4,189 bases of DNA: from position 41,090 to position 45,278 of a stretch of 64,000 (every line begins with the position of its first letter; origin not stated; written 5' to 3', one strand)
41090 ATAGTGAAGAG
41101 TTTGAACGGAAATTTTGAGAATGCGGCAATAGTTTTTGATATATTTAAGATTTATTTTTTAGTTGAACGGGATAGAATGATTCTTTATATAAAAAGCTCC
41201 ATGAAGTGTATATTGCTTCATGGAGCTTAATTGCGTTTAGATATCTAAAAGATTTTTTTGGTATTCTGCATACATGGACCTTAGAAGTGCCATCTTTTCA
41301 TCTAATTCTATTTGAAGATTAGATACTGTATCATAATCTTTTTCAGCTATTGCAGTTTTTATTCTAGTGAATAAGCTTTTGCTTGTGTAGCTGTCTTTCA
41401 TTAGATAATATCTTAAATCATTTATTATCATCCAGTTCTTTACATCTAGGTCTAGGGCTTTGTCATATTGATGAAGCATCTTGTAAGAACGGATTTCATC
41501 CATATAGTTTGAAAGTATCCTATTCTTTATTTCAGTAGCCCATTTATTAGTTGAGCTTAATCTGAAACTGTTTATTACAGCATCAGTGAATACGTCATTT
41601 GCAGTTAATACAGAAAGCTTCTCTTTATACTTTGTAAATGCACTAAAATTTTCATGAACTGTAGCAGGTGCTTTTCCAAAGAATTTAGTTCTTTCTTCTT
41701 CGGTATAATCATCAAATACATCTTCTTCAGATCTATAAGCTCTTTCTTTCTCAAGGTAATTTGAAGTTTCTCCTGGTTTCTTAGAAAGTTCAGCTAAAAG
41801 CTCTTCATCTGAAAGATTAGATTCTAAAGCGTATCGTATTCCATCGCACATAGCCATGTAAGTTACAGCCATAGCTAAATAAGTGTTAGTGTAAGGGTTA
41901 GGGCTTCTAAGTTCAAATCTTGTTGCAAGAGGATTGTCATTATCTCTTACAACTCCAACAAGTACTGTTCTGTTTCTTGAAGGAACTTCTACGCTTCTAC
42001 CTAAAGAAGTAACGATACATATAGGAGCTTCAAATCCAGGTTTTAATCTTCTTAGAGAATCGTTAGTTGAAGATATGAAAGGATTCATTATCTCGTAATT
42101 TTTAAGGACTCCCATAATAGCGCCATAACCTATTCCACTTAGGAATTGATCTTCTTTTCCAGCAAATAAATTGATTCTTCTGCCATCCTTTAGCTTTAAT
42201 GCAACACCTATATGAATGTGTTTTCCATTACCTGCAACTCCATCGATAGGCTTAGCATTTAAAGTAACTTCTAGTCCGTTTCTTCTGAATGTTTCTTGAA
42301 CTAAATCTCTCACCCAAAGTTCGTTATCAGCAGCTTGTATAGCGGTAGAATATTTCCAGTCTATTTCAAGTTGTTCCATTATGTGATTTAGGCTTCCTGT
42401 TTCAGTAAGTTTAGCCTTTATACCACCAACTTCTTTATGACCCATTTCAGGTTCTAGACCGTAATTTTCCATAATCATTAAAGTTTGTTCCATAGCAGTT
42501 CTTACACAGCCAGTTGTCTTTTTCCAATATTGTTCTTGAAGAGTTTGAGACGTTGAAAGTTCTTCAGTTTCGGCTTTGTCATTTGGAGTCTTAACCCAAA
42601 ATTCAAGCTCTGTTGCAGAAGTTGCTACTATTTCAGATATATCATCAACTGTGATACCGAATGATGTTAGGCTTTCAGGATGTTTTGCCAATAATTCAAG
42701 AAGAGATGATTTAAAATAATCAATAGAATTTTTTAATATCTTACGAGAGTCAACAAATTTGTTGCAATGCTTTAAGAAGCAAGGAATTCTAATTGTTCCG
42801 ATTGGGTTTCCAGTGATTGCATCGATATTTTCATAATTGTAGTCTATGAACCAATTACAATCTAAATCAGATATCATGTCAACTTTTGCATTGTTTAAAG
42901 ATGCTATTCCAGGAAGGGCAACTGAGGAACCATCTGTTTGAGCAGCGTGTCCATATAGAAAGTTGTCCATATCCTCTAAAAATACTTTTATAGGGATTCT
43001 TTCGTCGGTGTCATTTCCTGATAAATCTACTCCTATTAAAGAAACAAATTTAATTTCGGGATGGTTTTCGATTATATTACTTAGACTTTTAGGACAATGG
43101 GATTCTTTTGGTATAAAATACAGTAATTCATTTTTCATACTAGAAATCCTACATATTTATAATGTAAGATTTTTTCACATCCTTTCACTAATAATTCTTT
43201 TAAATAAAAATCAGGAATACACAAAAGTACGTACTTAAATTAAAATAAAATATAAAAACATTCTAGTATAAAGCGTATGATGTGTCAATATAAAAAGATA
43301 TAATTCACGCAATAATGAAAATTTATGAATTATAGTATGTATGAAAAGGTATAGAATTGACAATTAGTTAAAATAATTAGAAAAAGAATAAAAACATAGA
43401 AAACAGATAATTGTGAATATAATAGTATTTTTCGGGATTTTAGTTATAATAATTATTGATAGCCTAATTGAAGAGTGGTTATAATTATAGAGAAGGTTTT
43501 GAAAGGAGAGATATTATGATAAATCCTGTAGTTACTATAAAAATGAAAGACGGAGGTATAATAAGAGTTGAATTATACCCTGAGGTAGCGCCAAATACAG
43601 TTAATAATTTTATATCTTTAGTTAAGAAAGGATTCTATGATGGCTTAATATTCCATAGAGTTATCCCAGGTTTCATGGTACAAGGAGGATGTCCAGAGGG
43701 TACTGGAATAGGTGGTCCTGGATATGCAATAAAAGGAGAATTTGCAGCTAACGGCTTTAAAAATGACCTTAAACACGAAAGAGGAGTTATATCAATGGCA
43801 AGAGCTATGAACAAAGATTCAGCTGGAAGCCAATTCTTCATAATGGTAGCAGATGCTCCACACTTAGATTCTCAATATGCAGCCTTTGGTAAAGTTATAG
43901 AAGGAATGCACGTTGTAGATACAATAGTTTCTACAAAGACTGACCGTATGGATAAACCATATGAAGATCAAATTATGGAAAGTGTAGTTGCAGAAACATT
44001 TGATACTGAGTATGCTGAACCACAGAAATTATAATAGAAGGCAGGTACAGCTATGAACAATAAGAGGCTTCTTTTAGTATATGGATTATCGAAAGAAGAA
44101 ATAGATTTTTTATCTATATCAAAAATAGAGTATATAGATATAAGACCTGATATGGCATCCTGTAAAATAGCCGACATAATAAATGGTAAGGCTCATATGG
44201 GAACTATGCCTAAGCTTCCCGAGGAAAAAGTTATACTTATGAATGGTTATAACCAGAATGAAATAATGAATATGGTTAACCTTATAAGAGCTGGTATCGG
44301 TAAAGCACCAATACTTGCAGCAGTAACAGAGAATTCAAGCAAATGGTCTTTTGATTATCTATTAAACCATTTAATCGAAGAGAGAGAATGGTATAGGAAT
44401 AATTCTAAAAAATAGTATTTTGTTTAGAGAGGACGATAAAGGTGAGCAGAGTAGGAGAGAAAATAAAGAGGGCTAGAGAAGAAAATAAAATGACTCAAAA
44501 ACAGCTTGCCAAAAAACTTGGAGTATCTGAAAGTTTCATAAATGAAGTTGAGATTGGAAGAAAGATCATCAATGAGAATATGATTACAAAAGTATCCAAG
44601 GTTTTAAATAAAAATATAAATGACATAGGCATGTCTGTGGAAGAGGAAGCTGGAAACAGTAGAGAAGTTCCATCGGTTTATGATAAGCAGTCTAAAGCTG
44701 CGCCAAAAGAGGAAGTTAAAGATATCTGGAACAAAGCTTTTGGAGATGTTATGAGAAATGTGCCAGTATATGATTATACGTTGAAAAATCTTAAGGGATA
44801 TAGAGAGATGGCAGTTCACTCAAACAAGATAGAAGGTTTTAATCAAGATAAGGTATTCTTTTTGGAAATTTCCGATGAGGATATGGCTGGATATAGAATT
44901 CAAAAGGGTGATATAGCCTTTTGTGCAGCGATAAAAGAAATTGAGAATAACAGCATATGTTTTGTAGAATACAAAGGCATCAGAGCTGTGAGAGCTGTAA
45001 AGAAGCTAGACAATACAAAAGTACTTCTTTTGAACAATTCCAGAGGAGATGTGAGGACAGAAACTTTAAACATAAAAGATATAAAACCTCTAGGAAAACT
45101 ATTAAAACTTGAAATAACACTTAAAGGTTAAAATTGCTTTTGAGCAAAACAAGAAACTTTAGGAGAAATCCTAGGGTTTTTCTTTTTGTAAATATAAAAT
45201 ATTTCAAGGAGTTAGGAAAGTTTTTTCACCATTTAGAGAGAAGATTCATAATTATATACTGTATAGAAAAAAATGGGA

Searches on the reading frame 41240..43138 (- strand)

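Call 30: search_protein_families(library=ncbifam, proteins=[window:41240-43138:-], max_evalue=1e-15)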
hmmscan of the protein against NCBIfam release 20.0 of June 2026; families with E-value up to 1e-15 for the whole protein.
window:41240-43138:- (633 aa): 4 families
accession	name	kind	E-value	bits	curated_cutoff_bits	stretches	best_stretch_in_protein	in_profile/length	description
TIGR00653.1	GlnA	equivalog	1.8e-39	135.8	429.15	1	25-446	8-389/462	type I glutamate--ammonia ligase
NF007006.0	PRK09469.1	equivalog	6.8e-23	81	845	1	23-439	10-388/469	glutamate--ammonia ligase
TIGR03105.1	gln_synth_III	equivalog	3.6e-20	71.9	469.6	1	256-446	185-367/435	type III glutamate--ammonia ligase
NF045547.1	GGputSyn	equivalog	9.1e-18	64.2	650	1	256-440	193-366/438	gamma-glutamylputrescine synthetase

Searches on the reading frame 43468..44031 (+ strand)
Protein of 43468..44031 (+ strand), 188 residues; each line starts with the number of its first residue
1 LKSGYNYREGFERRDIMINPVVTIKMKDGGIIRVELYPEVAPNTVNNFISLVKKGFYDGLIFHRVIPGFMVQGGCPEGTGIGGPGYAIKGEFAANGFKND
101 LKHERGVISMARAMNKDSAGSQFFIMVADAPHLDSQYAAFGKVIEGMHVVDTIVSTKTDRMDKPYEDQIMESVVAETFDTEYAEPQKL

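Call 51: search_protein_families(library=pfam, proteins=[window:43468-44031:+], max_evalue=1e-8)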
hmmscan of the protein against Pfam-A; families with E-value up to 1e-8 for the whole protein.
window:43468-44031:+ (188 aa): 1 family
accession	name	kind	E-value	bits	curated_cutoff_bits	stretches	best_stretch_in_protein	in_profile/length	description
PF00160.26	Pro_isomerase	-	2.3e-50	171.4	21.7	1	22-172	2-156/159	Cyclophilin type peptidyl-prolyl cis-trans isomerase/CLD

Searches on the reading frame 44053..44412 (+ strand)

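Call 51: search_protein_families(library=pfam, proteins=[window:44053-44412:+], max_evalue=1e-8)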
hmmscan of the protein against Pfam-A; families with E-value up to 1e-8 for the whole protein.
window:44053-44412:+ (120 aa): 1 family
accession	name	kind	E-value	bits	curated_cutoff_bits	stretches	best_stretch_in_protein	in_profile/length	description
PF12646.12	DUF3783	-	5.7e-14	52.3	27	1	59-114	1-56/56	Domain of unknown function (DUF3783)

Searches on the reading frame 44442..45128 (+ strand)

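Call 51: search_protein_families(library=pfam, proteins=[window:44442-45128:+], max_evalue=1e-8)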
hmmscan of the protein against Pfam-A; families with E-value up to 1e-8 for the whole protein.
window:44442-45128:+ (229 aa): 3 families
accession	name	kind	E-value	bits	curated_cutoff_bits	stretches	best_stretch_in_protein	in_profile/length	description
PF01381.28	HTH_3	-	2.3e-13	50.4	23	1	8-61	1-54/55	Helix-turn-helix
PF00717.28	Peptidase_S24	-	3.9e-10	39.9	23.3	1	130-219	29-114/116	Peptidase S24-like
PF12844.13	HTH_19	-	3.1e-09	37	30.2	0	5-61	1-57/64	Helix-turn-helix domain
